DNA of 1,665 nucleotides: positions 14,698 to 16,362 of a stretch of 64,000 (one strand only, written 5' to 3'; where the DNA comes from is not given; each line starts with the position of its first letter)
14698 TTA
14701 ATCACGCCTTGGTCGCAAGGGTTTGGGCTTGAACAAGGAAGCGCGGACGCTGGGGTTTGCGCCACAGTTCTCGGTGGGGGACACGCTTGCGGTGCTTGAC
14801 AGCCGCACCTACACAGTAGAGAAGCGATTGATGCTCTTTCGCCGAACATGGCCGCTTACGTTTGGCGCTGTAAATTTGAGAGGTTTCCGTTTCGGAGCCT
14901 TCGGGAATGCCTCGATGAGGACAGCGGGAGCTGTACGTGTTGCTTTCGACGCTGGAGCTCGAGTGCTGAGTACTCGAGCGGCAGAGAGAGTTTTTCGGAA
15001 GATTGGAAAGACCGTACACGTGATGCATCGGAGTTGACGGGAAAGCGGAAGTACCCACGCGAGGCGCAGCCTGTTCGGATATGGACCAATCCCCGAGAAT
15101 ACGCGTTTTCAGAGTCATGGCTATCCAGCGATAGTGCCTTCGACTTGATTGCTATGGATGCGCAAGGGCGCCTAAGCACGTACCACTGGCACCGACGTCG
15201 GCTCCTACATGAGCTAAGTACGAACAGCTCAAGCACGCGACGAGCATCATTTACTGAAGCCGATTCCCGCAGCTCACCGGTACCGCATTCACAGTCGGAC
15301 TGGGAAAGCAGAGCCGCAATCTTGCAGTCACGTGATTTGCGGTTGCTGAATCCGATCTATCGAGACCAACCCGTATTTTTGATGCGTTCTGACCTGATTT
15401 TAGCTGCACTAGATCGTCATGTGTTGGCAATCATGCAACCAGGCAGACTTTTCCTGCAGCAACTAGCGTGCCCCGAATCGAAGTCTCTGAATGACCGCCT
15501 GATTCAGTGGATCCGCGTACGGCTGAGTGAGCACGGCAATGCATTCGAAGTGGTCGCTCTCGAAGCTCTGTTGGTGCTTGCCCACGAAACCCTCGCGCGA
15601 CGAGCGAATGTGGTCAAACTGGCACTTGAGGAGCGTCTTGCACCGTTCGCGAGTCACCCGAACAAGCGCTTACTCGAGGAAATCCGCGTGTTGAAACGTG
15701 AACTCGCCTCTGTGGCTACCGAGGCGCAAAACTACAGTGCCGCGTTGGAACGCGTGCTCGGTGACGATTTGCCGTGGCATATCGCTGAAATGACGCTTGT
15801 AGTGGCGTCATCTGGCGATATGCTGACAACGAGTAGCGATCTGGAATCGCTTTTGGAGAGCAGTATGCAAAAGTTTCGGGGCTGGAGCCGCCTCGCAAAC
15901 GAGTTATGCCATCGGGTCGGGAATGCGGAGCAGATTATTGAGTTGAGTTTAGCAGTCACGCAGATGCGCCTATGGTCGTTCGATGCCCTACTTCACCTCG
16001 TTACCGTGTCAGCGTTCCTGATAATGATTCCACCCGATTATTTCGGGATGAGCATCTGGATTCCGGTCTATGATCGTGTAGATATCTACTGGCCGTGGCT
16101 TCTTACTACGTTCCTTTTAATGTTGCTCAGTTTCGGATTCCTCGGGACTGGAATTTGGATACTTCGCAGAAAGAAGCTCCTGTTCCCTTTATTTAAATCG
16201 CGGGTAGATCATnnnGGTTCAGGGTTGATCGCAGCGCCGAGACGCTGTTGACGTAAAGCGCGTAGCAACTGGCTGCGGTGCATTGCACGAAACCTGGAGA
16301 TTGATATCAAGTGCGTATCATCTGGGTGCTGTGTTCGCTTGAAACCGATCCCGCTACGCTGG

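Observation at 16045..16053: CorA/Mrs2-type Mg2+ channel carrying GMS instead of the near-invariant GMN pore motif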

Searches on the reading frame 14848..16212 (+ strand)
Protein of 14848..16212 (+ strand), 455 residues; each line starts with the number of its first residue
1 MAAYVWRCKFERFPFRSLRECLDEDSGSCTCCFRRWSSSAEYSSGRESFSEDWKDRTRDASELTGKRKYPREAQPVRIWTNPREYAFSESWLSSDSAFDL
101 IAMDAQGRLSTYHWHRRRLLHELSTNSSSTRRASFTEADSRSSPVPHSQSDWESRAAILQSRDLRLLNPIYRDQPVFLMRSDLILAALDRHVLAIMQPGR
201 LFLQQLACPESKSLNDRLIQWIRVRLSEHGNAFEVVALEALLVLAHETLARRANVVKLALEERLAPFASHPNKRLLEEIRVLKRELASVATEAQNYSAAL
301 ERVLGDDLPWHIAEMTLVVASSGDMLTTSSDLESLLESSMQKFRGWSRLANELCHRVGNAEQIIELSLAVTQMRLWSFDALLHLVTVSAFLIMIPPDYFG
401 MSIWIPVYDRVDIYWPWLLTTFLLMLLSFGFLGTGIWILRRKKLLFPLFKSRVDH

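Call 3: search_protein_families(library=pfam, proteins=[window:14848-16212:+], max_evalue=1)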
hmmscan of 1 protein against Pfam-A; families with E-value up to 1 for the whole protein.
window:14848-16212:+ (455 aa): 3 families
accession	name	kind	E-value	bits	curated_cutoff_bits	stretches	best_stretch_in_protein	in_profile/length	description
PF22099.1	MRS2-like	-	5.2e-15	55.8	27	1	158-369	28-238/241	Magnesium transporter MRS2-like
PF15460.11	SAS4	-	0.15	12.6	24.4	1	273-353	14-96/99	Something about silencing, SAS, complex subunit 4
PF07704.17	PSK_trans_fac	-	0.45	11.9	28.3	0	244-294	17-67/82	Rv0623-like transcription factor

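Call 4: search_protein_families(library=ncbifam, proteins=[window:14848-16212:+], max_evalue=1)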
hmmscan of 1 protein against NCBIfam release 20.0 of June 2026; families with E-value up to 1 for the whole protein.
window:14848-16212:+ (455 aa): 0 families

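Call 5: search_solved_structures(query=window:14848-16212:+, max_evalue=10, show_alignments=3)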
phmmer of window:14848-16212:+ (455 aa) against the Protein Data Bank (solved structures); distinct sequences matched with E-value up to 10: 5.
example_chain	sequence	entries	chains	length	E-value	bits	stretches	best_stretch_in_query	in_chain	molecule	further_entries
9hx4_F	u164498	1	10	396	0.93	11.6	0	261-309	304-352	Apolipoprotein A-IV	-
3ry0_A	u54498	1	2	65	1.2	11.3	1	222-263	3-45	Putative tautomerase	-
2mbl_A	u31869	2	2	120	1.6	10.8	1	246-333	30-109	Top7 Fold Protein Top7m13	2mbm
28jw_X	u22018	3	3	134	1.7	10.7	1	250-289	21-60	uL29c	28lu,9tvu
3s84_A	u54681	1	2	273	5.9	8.9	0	261-307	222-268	Apolipoprotein A-IV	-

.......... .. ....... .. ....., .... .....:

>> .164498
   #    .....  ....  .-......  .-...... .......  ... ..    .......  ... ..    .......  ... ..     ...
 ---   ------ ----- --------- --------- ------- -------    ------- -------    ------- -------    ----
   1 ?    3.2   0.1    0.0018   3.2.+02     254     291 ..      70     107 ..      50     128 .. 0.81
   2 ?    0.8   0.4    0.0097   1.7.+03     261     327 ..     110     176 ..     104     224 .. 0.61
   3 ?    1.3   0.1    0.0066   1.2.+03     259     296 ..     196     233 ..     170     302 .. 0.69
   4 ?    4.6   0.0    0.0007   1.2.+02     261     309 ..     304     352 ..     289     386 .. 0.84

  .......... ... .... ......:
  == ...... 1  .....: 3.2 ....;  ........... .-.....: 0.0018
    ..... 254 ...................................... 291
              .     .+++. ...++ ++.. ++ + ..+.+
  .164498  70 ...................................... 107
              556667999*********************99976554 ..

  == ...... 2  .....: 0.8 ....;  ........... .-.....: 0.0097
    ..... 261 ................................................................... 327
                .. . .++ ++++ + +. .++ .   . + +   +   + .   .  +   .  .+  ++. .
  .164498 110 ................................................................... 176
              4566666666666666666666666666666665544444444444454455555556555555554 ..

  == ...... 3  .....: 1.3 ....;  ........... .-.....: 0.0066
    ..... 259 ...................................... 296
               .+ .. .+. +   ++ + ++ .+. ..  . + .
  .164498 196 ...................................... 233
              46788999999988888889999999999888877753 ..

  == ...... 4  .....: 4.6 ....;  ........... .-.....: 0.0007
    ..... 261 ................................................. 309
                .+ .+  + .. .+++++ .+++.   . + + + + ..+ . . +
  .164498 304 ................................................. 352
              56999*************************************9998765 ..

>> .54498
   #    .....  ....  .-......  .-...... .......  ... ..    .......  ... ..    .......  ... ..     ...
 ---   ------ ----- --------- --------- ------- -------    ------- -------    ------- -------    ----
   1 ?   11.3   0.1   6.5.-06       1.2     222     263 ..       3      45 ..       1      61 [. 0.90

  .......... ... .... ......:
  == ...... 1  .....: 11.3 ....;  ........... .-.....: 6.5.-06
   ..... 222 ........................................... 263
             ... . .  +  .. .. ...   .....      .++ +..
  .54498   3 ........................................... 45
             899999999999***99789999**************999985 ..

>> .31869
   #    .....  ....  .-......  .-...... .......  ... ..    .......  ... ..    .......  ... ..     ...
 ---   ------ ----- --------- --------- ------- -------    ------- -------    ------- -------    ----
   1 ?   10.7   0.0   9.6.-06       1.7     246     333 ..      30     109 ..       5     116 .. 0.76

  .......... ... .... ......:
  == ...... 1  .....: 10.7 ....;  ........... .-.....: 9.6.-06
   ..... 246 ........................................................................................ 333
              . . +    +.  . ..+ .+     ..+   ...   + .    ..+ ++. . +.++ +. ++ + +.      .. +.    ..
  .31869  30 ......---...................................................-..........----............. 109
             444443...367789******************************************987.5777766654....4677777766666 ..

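Call 6: find_homologous_proteins(query=window:14848-16212:+, max_evalue=0.001)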
Query window:14848-16212:+ (455 aa): 2 proteins with E <= 0.001 among 8000 candidates.
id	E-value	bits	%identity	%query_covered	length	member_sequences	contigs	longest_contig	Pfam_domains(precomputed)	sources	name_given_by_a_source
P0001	0.0e+0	1010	99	100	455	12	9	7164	PF22099.2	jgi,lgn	jgi:hypothetical protein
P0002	3.3e-103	364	51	77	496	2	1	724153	PF22099.2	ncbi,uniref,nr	ncbi:magnesium ion transporter [Cyanidiococcus yangmingshanensis]|uniref:Magnesium ion transporter n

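Call 12: list_cluster_members(proteins=[window:14848-16212:+, P0002])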
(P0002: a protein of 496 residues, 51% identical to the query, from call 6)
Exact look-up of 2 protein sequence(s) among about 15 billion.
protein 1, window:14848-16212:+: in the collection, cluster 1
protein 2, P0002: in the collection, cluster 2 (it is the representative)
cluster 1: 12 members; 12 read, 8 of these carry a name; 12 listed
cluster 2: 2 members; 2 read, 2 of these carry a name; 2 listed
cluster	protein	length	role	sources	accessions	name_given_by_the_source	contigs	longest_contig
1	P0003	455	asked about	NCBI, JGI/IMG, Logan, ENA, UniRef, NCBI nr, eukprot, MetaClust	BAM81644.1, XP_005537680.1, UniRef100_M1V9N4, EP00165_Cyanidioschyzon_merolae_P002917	similar to mitochondrial magnesium transporter Mrs2p [Cyanidioschyzon merolae strain 10D] | Similar to mitochondrial magnesium transporter Mrs2p n=1 Tax=Cyanidioschyzon merolae ... | XP_005537680.1 similar to mitochondrial magnesium transporter Mrs2p [Cyanidioschyzon ...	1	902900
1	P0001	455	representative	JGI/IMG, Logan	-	hypothetical protein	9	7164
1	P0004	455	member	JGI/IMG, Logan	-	hypothetical protein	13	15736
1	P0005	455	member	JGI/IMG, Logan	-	hypothetical protein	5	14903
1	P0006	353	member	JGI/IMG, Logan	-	hypothetical protein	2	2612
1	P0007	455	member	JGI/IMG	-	hypothetical protein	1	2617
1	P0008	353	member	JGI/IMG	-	hypothetical protein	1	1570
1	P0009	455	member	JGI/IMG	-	hypothetical protein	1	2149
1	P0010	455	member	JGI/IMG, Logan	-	-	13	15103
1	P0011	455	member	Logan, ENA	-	-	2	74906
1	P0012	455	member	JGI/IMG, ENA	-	-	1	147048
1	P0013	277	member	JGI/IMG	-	-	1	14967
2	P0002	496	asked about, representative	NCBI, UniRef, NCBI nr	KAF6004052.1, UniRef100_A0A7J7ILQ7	magnesium ion transporter [Cyanidiococcus yangmingshanensis] | Magnesium ion transporter n=1 Tax=Cyanidiococcus yangmingshanensis TaxID=2690220 ...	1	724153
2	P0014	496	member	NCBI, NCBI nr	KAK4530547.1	hypothetical protein CCYA_CCYA04G1404 [Cyanidiococcus yangmingshanensis]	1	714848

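Call 18: search_protein_representatives(alignment_id=A1)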
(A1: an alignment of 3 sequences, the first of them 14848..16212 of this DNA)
Query: 3 sequences, 455 profile positions. Proteins with E-value up to 0.001 (for the whole library): 343; up to 1e-10: 72; up to 1e-30: 10. The best 150 are listed.
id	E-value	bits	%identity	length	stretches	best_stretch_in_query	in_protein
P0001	1.8e-283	956.8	-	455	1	1-455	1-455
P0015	3.0e-166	570.4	-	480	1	23-453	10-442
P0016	2.3e-56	208.2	-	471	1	153-451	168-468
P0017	1.9e-54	201.9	-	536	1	146-451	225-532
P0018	1.7e-47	178.9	-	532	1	149-449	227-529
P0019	3.1e-44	168.2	-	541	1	159-451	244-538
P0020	2.0e-43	165.5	-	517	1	132-451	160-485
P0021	3.0e-42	161.6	-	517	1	133-451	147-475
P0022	1.7e-35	139.4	-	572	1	143-452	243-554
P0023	2.4e-34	135.6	-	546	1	123-450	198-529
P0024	1.3e-25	106.8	-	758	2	133-442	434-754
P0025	2.4e-19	86.2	-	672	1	25-403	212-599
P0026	7.2e-19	84.6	-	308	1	167-375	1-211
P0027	2.3e-18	82.9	-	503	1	134-449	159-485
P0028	5.8e-18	81.6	-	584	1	157-427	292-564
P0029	6.7e-18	81.4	-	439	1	135-406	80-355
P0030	2.2e-17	79.7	-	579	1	158-446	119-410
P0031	6.8e-17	78.1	-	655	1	159-446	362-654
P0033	8.0e-17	77.8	-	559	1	158-446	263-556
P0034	9.8e-17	77.5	-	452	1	37-430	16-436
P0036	1.8e-16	76.7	-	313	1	158-444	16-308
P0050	8.7e-15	71.1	-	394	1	147-442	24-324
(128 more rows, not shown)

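Call 20: list_cluster_members(proteins=[P0015, P0016, P0017, P0018, P0019, P0020, P0021, P0022, P0023, P0024])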
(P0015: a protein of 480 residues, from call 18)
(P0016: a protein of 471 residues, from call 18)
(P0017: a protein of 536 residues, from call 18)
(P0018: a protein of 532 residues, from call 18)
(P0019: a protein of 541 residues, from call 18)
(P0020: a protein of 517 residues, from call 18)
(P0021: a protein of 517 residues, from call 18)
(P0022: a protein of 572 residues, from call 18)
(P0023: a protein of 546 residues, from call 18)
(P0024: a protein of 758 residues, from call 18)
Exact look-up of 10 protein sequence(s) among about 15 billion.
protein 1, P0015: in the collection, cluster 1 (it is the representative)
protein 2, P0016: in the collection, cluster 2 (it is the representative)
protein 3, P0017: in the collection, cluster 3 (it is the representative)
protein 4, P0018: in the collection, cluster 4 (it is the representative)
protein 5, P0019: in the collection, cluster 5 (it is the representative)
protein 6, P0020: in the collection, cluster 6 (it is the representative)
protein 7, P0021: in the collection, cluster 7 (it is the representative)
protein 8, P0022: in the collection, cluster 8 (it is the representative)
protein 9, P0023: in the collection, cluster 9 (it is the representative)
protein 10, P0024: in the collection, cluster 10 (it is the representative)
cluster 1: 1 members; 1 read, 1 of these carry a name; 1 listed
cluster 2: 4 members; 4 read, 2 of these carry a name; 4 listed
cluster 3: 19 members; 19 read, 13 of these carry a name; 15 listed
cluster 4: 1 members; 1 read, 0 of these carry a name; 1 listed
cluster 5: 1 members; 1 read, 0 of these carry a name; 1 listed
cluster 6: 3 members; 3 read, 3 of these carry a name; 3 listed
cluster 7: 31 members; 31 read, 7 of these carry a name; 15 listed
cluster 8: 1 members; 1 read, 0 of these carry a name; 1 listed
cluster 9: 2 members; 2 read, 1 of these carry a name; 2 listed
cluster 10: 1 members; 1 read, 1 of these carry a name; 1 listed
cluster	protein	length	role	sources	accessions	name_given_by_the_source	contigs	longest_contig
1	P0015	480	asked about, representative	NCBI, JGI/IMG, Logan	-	hypothetical protein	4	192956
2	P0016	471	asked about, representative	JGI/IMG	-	hypothetical protein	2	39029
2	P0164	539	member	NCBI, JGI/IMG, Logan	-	Mg2+ and Co2+ transporter CorA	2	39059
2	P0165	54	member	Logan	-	-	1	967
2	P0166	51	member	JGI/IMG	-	-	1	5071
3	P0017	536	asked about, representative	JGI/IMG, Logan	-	magnesium transporter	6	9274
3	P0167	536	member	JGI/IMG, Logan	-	magnesium transporter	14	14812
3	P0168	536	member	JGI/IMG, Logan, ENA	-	magnesium transporter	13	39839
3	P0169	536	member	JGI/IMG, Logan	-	magnesium transporter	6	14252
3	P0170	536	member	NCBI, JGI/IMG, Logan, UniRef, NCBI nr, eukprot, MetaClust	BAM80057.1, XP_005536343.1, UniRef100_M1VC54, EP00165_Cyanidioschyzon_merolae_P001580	similar to mitochondrial magnesium transporter Mrs2p [Cyanidioschyzon merolae strain 10D] | magnesium transporter | Magnesium transporter n=1 Tax=Cyanidioschyzon merolae (strain NIES-3377 / 10D) ...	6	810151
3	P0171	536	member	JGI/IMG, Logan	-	magnesium transporter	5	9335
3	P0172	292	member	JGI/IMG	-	magnesium transporter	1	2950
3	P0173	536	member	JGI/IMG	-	magnesium transporter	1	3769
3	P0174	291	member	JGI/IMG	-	magnesium transporter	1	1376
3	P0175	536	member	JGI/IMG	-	magnesium transporter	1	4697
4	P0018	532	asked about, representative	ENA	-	-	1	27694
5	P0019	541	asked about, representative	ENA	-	-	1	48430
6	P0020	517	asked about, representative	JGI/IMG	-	hypothetical protein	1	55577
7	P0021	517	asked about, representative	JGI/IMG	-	hypothetical protein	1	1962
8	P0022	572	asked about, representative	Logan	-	-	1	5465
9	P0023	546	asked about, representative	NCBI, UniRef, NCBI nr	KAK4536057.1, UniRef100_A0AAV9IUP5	hypothetical protein CDCA_CDCA07G2082 [Cyanidium caldarium] | Magnesium transporter n=1 Tax=Cyanidium caldarium TaxID=2771 RepID=A0AAV9IUP5_CYACA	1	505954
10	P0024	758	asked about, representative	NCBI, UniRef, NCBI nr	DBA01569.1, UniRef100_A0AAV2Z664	TPA: hypothetical protein N0F65_011540 [Lagenidium giganteum] | Magnesium transporter n=1 Tax=Lagenidium giganteum TaxID=4803 RepID=A0AAV2Z664_9STRA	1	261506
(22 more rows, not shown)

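Call 21: predict_structure(alignment_id=A1)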
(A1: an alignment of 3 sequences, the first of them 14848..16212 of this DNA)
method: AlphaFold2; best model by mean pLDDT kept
length: 455 residues; sequences in the alignment: 3
mean_pLDDT: 47.9   pTM: 0.36
mean pLDDT of the five models: 47.9, 45.1, 44.3, 38.6, 33.5
residues with pLDDT >= 90: 1; 70-90: 87; 50-70: 86; < 50: 281
segments of 3 or more residues with pLDDT < 50: 1-237, 314-326, 398-415, 445-455
pLDDT, mean of each block of 10 residues (from residue 1): 22 27 30 22 25 28 26 23 28 37 34 41 36 28 29 27 34 35 30 36 44 46 43 49 68 84 75 82 88 78 64 47 51 73 86 83 75 62 59 48 37 52 61 57 48 36
secondary structure, 60 per line:
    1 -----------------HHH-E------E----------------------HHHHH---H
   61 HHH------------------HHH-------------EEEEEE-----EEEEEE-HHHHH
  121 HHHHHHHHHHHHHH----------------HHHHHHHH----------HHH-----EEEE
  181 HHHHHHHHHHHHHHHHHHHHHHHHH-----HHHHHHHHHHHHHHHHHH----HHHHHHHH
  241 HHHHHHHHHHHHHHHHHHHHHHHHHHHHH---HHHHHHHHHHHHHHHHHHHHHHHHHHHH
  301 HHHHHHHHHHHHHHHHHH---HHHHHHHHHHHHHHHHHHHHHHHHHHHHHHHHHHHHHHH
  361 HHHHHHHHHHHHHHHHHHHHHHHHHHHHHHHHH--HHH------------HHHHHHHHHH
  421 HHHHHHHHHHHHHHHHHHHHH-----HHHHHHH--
elements in order: H52-56 H60-63 E98-103 E109-114 H116-134 H151-158 E177-180 H181-205 H211-228 H233-269 H273-318 H322-393 H411-441 H447-453

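Call 23: search_solved_structures(query=A2, max_evalue=0.01, show_alignments=3)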
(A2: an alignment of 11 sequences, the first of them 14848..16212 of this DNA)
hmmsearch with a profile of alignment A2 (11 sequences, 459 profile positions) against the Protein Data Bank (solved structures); distinct sequences matched with E-value up to 0.01: 6.
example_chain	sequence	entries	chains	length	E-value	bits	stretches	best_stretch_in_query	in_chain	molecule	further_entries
8q8q_A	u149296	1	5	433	1.2e-35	126.7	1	104-444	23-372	Magnesium channel Mrs2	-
8q8p_A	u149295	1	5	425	1.4e-35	126.4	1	105-444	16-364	Magnesium channel Mrs2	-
3rkg_A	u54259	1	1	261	1.6e-22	83.4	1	160-377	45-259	Magnesium transporter MRS2, mitochondrial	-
8tul_A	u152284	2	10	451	1.6e-21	80.1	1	142-420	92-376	Magnesium transporter MRS2 homolog, mitochondrial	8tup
8ip3_A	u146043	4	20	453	1.6e-21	80.1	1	142-420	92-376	Magnesium transporter MRS2 homolog, mitochondrial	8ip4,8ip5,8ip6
8ts1_A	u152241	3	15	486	1e-20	77.4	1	156-420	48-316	Magnesium transporter MRS2 homolog, mitochondrial, Soluble cytochrome b562 fusion protein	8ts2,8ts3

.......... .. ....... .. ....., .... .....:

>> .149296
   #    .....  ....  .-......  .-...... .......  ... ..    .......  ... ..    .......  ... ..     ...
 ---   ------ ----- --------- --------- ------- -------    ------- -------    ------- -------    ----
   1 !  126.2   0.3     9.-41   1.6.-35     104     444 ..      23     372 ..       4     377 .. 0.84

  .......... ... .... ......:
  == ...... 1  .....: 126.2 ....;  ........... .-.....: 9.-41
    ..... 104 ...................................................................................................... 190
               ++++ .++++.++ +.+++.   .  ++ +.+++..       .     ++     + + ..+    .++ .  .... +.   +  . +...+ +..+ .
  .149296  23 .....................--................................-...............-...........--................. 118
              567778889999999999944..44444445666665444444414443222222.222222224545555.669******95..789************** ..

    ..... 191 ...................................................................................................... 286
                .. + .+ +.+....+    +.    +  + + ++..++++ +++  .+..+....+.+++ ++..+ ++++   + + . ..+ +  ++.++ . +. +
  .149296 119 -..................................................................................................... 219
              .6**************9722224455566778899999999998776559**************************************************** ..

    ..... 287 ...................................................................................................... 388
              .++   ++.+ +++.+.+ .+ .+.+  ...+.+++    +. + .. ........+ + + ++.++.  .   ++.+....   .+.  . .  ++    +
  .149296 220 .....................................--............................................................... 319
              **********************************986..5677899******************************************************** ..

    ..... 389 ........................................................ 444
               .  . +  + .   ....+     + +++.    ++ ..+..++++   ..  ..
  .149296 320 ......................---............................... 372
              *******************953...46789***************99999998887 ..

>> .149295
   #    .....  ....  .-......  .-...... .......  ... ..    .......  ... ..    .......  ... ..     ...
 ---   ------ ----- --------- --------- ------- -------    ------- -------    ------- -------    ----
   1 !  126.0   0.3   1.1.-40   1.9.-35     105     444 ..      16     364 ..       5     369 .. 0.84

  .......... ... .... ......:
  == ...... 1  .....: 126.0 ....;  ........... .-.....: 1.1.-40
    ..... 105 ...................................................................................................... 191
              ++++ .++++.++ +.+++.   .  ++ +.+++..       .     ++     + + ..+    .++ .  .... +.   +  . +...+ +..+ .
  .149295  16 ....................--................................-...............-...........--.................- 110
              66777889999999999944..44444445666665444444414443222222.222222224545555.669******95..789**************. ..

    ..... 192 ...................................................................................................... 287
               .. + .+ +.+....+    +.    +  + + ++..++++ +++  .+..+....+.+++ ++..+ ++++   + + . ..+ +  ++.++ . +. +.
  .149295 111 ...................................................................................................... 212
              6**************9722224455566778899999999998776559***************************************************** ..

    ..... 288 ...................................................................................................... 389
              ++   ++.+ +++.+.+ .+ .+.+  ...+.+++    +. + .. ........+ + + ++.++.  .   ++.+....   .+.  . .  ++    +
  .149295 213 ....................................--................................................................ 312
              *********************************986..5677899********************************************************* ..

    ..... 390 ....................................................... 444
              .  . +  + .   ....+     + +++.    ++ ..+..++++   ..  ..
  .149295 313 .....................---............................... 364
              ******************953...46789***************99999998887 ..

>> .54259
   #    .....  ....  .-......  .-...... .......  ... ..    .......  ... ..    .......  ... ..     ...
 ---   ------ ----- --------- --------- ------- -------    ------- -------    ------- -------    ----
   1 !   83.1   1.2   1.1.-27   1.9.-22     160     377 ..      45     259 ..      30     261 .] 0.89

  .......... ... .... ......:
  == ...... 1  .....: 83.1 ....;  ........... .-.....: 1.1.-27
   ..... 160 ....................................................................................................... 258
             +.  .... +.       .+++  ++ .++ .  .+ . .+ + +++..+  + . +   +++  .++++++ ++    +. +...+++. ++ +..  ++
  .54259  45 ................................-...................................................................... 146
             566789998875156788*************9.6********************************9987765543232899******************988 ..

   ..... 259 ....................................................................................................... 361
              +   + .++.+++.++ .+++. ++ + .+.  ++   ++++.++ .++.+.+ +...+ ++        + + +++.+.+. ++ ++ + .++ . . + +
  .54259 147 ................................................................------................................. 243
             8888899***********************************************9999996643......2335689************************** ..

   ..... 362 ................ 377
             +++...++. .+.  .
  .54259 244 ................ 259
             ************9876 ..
